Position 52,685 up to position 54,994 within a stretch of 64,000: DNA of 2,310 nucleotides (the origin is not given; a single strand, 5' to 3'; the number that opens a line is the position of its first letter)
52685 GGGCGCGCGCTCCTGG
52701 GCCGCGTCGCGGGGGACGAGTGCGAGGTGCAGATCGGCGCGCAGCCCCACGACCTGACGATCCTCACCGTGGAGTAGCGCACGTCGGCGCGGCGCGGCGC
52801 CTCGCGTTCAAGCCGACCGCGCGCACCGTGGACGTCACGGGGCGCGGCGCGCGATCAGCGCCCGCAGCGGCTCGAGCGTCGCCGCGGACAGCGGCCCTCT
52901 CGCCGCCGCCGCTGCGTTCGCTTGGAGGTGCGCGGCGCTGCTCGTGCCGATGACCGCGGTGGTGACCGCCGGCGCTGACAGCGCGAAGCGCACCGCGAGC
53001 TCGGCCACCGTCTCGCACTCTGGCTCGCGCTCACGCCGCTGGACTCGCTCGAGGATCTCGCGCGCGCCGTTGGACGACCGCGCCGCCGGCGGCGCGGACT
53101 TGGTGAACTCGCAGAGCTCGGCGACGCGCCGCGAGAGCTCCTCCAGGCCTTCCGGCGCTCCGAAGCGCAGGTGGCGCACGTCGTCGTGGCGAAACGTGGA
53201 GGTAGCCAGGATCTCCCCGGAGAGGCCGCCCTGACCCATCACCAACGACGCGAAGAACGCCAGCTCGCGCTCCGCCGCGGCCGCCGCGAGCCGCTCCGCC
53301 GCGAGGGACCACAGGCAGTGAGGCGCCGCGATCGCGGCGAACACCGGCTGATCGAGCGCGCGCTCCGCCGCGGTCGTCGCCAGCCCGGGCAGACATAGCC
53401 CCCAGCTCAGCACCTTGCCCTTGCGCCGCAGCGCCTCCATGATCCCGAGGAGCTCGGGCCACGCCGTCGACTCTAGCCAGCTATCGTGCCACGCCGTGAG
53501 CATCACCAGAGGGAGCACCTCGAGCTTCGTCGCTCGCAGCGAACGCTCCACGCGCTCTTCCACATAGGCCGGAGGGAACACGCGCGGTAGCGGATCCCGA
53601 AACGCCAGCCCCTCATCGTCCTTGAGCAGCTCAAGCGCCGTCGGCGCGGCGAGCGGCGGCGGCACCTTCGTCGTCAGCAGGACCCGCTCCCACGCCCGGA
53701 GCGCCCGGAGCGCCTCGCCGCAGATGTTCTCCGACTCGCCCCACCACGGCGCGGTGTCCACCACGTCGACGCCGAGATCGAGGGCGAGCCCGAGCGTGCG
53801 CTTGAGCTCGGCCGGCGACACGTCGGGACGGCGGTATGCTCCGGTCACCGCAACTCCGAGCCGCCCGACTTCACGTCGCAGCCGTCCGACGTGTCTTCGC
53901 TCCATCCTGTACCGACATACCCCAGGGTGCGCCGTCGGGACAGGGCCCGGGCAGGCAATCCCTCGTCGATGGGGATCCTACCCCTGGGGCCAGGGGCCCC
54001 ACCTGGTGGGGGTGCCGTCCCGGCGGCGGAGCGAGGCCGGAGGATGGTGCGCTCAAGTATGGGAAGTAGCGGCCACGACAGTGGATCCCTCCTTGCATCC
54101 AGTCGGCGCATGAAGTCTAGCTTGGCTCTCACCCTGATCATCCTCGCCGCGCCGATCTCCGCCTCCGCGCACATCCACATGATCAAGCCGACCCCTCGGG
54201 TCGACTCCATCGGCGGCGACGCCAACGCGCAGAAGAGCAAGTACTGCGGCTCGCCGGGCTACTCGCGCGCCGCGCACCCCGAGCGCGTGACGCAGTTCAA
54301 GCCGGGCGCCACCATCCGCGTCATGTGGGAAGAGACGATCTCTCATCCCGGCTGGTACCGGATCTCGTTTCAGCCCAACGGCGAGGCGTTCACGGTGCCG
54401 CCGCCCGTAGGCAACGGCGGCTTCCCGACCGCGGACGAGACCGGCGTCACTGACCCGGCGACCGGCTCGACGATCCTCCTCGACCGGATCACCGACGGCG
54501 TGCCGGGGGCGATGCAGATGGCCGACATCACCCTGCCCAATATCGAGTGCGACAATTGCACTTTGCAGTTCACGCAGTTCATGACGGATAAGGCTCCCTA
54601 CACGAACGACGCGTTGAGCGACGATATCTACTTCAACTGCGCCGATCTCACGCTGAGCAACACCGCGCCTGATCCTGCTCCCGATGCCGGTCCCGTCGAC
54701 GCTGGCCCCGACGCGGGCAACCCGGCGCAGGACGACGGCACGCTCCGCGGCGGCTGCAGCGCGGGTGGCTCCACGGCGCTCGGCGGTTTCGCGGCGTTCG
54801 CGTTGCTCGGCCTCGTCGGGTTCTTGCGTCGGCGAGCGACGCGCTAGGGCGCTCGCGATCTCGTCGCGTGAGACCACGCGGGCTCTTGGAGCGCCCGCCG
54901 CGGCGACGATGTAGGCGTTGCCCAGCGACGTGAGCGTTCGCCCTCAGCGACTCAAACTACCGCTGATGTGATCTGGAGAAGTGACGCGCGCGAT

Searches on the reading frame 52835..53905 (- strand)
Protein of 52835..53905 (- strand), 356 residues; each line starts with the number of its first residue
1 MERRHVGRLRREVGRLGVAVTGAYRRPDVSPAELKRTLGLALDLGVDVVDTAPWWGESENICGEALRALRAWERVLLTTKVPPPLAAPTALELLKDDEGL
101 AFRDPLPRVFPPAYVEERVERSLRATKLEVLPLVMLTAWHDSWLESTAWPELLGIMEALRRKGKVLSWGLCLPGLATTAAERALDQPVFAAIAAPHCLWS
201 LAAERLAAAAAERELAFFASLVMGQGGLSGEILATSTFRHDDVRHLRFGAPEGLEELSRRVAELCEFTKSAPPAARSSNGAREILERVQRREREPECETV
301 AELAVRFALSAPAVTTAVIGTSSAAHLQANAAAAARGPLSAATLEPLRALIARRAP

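Call 5: search_protein_families(library=pfam, proteins=[window:52835-53905:-], max_evalue=1)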
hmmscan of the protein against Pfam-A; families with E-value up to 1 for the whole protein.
window:52835-53905:- (356 aa): 1 family
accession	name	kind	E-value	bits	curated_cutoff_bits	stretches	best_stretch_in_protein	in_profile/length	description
PF00248.27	Aldo_ket_red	-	1.6e-27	96.8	24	1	28-350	15-289/291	Aldo/keto reductase family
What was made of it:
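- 52835..53905 (-): Aldo-keto reductase gene, the conserved convergent downstream neighbour. Pfam PF00248, E 1.6e-27 (call 5).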

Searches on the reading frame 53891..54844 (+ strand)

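Call 45: search_protein_families(library=pfam, proteins=[window:53891-54844:+], max_evalue=0.001)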
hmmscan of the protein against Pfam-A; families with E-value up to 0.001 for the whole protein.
window:53891-54844:+ (318 aa): 0 families

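Call 59: search_protein_families(library=ncbifam, proteins=[window:53891-54844:+], max_evalue=0.01)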
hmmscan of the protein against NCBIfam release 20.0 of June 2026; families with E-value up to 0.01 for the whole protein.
window:53891-54844:+ (318 aa): 2 families
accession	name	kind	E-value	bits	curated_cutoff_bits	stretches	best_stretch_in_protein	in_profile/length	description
NF043005.1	sce4755_fam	hypoth_equivalog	2.1e-32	112.2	75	1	88-253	3-145/146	SCE4755 family polysaccharide monooxygenase-like protein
TIGR03901.2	MYXO-CTERM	domain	0.0015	18.8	20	1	287-315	3-32/34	MYXO-CTERM sorting domain-containing protein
